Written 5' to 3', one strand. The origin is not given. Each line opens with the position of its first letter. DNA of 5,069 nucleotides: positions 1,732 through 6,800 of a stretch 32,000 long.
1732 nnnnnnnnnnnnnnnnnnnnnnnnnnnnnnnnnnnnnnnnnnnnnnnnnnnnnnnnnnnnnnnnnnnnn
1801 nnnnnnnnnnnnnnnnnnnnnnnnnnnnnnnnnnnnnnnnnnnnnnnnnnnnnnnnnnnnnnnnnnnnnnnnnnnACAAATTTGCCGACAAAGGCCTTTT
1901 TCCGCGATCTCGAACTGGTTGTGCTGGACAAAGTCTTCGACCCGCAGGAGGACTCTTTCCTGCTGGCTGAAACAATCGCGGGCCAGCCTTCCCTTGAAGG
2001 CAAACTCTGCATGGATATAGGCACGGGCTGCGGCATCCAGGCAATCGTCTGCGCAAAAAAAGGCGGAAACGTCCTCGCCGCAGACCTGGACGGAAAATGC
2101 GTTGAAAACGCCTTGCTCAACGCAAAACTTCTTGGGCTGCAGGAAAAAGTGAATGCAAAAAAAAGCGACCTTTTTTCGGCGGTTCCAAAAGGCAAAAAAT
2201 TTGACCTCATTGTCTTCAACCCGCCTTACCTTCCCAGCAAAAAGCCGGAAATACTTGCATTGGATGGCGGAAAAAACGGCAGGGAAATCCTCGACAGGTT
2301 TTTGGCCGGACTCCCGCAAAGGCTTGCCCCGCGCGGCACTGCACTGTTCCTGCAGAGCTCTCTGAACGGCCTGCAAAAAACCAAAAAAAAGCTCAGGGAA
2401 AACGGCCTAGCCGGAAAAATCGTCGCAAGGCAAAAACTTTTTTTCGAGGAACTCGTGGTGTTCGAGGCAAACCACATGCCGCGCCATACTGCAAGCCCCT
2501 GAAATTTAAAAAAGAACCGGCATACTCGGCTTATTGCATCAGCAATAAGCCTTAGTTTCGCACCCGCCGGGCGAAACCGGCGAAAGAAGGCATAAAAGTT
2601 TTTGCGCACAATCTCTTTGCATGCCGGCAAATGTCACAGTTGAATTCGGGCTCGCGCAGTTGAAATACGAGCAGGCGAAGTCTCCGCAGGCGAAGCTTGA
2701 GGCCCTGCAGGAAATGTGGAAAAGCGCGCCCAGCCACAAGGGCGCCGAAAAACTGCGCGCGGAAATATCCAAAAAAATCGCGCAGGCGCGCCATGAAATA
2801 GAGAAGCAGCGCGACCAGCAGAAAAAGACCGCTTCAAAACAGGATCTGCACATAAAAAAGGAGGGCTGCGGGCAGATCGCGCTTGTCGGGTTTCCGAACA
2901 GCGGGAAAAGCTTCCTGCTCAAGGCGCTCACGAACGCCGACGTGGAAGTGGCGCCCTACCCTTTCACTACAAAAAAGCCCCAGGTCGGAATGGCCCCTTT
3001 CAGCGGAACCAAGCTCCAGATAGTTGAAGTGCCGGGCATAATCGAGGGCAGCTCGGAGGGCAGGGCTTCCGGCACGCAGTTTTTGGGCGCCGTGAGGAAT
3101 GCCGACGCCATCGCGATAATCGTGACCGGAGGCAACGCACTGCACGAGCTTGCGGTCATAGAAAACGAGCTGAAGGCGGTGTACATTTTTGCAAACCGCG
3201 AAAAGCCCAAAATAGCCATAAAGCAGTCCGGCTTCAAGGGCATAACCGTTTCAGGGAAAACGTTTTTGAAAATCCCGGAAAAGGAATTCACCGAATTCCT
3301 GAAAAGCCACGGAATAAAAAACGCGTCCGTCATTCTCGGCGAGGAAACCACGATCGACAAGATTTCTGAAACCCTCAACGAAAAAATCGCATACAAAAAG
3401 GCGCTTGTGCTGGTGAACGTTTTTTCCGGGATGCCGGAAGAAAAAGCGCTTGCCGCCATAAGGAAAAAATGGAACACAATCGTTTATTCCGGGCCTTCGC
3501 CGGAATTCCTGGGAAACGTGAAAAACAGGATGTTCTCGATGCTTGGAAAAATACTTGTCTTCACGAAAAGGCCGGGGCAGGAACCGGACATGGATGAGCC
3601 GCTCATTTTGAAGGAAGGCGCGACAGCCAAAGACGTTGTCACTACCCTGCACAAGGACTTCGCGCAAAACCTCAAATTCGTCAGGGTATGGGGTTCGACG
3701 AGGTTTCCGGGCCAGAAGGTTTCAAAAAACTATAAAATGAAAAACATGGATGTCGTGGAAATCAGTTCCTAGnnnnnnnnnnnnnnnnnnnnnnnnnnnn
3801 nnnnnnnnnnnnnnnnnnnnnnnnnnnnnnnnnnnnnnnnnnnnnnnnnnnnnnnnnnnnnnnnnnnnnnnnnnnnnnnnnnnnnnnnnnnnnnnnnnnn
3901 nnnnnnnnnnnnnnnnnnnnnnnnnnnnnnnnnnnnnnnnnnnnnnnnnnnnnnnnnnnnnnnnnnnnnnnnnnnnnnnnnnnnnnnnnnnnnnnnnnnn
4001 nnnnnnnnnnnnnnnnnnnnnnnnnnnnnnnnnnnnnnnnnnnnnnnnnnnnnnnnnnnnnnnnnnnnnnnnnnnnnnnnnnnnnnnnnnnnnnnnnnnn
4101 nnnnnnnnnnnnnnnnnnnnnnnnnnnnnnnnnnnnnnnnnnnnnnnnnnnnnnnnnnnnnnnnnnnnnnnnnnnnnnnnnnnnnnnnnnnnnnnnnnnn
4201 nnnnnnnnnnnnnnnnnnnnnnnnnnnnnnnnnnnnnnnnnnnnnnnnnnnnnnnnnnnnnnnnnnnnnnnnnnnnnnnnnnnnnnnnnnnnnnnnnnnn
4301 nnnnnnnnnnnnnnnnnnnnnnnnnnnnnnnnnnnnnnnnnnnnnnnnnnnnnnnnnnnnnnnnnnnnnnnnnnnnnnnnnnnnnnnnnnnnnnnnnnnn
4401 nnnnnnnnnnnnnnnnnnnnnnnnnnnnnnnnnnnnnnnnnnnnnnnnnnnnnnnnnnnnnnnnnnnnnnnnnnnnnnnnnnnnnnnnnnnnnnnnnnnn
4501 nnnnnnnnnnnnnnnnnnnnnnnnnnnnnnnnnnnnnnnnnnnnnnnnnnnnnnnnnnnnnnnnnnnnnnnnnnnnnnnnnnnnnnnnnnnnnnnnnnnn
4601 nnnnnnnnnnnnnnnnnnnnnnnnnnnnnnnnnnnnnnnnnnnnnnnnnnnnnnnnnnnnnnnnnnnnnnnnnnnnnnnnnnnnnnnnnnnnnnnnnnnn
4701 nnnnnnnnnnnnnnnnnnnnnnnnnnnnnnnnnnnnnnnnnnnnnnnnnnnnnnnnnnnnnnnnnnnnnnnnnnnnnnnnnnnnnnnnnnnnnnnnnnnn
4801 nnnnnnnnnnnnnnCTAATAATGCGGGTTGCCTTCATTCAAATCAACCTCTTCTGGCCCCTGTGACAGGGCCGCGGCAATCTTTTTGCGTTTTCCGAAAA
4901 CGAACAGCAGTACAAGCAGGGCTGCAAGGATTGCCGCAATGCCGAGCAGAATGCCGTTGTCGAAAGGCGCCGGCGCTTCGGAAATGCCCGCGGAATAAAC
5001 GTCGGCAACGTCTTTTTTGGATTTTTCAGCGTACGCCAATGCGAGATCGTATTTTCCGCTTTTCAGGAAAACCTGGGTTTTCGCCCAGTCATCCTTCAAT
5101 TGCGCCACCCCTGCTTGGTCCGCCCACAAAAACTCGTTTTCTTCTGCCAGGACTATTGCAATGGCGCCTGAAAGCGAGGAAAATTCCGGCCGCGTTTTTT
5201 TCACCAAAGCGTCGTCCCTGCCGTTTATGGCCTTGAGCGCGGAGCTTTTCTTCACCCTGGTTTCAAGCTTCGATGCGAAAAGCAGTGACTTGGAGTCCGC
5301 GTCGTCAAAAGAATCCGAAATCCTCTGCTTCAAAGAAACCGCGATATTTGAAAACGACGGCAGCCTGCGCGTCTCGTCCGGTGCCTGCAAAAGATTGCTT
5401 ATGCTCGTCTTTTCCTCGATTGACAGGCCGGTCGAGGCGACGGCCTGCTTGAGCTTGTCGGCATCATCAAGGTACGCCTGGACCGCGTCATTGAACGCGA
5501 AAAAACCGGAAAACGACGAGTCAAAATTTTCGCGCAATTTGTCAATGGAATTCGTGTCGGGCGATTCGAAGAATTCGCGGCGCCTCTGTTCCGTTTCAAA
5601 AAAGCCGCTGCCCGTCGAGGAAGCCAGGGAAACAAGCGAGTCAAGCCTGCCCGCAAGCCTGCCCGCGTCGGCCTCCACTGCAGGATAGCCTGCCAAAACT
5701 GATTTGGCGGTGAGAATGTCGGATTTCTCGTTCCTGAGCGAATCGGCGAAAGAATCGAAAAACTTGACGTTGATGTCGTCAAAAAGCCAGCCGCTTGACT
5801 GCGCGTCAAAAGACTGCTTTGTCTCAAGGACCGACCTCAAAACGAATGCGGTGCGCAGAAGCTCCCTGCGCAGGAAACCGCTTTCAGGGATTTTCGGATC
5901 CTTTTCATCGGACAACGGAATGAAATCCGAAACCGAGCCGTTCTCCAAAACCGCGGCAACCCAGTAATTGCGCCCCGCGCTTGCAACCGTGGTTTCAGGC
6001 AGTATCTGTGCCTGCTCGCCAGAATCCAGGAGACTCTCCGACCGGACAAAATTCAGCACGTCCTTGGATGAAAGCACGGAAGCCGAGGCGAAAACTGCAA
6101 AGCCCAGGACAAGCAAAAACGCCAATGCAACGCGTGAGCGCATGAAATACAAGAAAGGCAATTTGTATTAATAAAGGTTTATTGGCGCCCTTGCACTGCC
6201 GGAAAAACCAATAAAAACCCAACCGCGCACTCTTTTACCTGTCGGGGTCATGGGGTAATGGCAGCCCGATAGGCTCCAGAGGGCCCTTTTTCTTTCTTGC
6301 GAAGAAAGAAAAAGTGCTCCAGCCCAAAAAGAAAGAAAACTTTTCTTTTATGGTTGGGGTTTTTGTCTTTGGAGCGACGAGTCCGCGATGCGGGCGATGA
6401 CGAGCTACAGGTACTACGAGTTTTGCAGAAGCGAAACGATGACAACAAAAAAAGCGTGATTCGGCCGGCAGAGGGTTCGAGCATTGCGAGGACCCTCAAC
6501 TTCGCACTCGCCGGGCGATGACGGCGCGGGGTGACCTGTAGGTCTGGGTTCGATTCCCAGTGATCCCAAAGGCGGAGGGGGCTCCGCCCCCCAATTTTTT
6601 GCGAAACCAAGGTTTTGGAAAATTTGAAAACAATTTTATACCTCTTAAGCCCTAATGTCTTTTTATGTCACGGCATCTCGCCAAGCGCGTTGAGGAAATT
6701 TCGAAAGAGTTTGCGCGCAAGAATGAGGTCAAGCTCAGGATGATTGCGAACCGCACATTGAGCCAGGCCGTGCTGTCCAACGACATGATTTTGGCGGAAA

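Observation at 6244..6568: tRNA-Trp with a 254-nt intron carrying C34/C39-directed box C/D-like guides plus extra modules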

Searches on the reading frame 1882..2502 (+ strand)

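Call 31: search_protein_families(library=pfam, proteins=[window:1882-2502:+])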
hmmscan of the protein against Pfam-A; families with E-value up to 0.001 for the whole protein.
window:1882-2502:+ (206 aa): 6 families
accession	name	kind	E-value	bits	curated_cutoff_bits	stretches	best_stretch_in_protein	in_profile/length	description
PF05175.20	MTS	-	1.5e-10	41.4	23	1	25-121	20-113/170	Methyltransferase small domain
PF06325.19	PrmA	-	4.7e-07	30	22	1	39-113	161-233/296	Ribosomal protein L11 methyltransferase (PrmA)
PF01170.24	UPF0020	-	3.5e-06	27.3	22.3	1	63-119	78-134/197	RMKL-like, methyltransferase domain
PF09445.16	Methyltransf_15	-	1.6e-05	25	22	1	42-115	3-80/165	RNA cap guanine-N2 methyltransferase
PF13649.12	Methyltransf_25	-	1.8e-05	25.7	27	1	44-113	2-71/97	Methyltransferase domain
PF03602.21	Cons_hypoth95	-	0.00014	22.1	24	1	35-120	37-127/182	Conserved hypothetical protein 95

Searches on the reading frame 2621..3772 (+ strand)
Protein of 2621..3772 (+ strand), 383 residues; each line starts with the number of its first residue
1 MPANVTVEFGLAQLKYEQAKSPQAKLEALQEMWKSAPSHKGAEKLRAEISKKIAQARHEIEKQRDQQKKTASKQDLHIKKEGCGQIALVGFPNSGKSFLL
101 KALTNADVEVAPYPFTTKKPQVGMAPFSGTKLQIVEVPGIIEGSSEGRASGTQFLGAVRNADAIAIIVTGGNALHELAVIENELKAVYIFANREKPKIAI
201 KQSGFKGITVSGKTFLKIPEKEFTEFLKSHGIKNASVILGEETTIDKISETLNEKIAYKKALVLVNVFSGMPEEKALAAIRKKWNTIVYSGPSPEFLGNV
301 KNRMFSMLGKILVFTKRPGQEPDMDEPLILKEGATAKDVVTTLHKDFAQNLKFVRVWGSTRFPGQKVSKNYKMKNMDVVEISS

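Call 7: search_protein_families(library=pfam, proteins=[window:2621-3772:+])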
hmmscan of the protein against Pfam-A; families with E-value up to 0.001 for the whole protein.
window:2621-3772:+ (383 aa): 4 families
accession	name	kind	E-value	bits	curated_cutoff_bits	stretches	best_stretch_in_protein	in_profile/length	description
PF01926.29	MMR_HSR1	-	5e-20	72.1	21.9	1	85-187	1-99/113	50S ribosome-binding GTPase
PF02824.27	TGS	-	1.6e-11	44.5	22.2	1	313-381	3-58/60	TGS domain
PF02421.24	FeoB_N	-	1e-09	38.6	27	1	85-155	2-74/156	Ferrous iron transport protein B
PF16897.10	MMR_HSR1_Xtn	-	1.3e-09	38.4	35.2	1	207-308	3-104/106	C-terminal region of MMR_HSR1 domain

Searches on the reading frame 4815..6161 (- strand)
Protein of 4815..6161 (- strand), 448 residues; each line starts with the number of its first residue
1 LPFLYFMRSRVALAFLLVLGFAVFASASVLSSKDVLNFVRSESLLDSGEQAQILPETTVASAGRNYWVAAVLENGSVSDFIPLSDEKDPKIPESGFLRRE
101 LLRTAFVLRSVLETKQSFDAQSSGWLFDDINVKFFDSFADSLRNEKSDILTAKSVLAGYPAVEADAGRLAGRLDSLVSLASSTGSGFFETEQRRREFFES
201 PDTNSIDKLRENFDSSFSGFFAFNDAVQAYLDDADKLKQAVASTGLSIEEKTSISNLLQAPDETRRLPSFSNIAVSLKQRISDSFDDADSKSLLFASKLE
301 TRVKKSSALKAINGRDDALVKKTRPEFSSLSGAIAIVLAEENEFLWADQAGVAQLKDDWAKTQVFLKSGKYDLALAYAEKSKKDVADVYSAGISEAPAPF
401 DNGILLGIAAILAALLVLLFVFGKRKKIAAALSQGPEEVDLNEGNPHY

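Call 7: search_protein_families(library=pfam, proteins=[window:4815-6161:-])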
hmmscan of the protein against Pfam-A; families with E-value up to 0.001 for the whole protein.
window:4815-6161:- (448 aa): 0 families

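Call 43: find_homologous_proteins(query=window:4815-6161:-)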
Query window:4815-6161:- (448 aa): 2 proteins with E <= 0.001 among 8000 candidates.
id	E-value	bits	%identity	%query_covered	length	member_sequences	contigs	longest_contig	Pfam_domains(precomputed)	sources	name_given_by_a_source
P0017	2.3e-263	891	95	99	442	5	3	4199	-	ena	-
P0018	1.4e-194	665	70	99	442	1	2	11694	-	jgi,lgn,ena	-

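Call 44: find_encoding_contigs(protein=P0017, flank=3000, max_places=5)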
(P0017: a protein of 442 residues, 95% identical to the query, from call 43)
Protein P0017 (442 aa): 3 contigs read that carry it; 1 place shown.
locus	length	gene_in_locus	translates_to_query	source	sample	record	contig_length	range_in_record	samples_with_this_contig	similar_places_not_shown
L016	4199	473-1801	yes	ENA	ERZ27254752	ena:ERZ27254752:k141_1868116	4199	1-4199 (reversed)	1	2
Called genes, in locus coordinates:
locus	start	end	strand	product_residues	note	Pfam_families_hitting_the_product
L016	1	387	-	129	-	?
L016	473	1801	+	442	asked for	-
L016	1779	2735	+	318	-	PF00927:Transglut_C (faint)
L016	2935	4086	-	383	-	PF02421:FeoB_N, PF01926:MMR_HSR1, PF16897:MMR_HSR1_Xtn, PF02824:TGS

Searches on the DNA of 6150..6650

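Call 5: search_rna_families(source=window, start=6150, end=6650, threshold=evalue, max_evalue=10, show_alignments=6)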
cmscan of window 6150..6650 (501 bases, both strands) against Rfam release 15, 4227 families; matches with E-value up to 10: 15.
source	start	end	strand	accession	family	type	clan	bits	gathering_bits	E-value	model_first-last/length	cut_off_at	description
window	6514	6567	+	RF01684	mascRNA-menRNA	Gene;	-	19.7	42.5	0.19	1-56/56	no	MALAT1-associated small cytoplasmic RNA/MEN beta RNA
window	6283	6317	+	RF04239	mir-4679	Gene; miRNA;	-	17.9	88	1.3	1-75/75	no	mir-4679 microRNA precursor family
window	6266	6329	-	RF03323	mir-3613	Gene; miRNA;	-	17.7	91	0.59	1-86/86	no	mir-3613 microRNA precursor family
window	6283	6317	-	RF04239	mir-4679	Gene; miRNA;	-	17.4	88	1.7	1-75/75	no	mir-4679 microRNA precursor family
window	6236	6366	+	RF04315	manA-II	Cis-reg;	-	16.7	100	2.5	1-147/147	no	manA_II ncRNA motif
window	6270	6349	+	RF01859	Phe_leader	Cis-reg; leader;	-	16.1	55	5.5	1-125/125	no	Phenylalanine leader peptide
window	6268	6328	-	RF03469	mir-1179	Gene; miRNA;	-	15.3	80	4.2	1-82/82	no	mir-1179 microRNA precursor family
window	6324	6353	+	RF03861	mir-4484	Gene; miRNA;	-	15.2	90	9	29-58/89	no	mir-4484 microRNA precursor family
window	6429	6462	+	RF01377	CRISPR-DR64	Gene; CRISPR;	CL00015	15.1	40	8.6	1-37/37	no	CRISPR RNA direct repeat element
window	6306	6369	+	RF03912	mir-4659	Gene; miRNA;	-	14.6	92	7.8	1-73/73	no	mir-4659 microRNA precursor family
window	6276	6372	-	RF04179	BTnc049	Gene; sRNA;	-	14.6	81.9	9.1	1-111/111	no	Bacteroides sRNA BTnc049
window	6538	6629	+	RF01761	wcaG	Cis-reg;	-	14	42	5.1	1-98/98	no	wcaG RNA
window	6281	6304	-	RF01100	PK-BYV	Cis-reg;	-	13.6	50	4.4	1-40/40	no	3'-terminal pseudoknot in BYV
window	6241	6363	+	RF02103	DLEU1_1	Gene; lncRNA;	-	12.9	30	5.1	1-190/190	no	Deleted in lymphocytic leukemia 1 conserved region 1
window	6590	6650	-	RF03027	RT-6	Gene; sRNA;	-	12.5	46.7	5.5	15-75/75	5'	RT-6 RNA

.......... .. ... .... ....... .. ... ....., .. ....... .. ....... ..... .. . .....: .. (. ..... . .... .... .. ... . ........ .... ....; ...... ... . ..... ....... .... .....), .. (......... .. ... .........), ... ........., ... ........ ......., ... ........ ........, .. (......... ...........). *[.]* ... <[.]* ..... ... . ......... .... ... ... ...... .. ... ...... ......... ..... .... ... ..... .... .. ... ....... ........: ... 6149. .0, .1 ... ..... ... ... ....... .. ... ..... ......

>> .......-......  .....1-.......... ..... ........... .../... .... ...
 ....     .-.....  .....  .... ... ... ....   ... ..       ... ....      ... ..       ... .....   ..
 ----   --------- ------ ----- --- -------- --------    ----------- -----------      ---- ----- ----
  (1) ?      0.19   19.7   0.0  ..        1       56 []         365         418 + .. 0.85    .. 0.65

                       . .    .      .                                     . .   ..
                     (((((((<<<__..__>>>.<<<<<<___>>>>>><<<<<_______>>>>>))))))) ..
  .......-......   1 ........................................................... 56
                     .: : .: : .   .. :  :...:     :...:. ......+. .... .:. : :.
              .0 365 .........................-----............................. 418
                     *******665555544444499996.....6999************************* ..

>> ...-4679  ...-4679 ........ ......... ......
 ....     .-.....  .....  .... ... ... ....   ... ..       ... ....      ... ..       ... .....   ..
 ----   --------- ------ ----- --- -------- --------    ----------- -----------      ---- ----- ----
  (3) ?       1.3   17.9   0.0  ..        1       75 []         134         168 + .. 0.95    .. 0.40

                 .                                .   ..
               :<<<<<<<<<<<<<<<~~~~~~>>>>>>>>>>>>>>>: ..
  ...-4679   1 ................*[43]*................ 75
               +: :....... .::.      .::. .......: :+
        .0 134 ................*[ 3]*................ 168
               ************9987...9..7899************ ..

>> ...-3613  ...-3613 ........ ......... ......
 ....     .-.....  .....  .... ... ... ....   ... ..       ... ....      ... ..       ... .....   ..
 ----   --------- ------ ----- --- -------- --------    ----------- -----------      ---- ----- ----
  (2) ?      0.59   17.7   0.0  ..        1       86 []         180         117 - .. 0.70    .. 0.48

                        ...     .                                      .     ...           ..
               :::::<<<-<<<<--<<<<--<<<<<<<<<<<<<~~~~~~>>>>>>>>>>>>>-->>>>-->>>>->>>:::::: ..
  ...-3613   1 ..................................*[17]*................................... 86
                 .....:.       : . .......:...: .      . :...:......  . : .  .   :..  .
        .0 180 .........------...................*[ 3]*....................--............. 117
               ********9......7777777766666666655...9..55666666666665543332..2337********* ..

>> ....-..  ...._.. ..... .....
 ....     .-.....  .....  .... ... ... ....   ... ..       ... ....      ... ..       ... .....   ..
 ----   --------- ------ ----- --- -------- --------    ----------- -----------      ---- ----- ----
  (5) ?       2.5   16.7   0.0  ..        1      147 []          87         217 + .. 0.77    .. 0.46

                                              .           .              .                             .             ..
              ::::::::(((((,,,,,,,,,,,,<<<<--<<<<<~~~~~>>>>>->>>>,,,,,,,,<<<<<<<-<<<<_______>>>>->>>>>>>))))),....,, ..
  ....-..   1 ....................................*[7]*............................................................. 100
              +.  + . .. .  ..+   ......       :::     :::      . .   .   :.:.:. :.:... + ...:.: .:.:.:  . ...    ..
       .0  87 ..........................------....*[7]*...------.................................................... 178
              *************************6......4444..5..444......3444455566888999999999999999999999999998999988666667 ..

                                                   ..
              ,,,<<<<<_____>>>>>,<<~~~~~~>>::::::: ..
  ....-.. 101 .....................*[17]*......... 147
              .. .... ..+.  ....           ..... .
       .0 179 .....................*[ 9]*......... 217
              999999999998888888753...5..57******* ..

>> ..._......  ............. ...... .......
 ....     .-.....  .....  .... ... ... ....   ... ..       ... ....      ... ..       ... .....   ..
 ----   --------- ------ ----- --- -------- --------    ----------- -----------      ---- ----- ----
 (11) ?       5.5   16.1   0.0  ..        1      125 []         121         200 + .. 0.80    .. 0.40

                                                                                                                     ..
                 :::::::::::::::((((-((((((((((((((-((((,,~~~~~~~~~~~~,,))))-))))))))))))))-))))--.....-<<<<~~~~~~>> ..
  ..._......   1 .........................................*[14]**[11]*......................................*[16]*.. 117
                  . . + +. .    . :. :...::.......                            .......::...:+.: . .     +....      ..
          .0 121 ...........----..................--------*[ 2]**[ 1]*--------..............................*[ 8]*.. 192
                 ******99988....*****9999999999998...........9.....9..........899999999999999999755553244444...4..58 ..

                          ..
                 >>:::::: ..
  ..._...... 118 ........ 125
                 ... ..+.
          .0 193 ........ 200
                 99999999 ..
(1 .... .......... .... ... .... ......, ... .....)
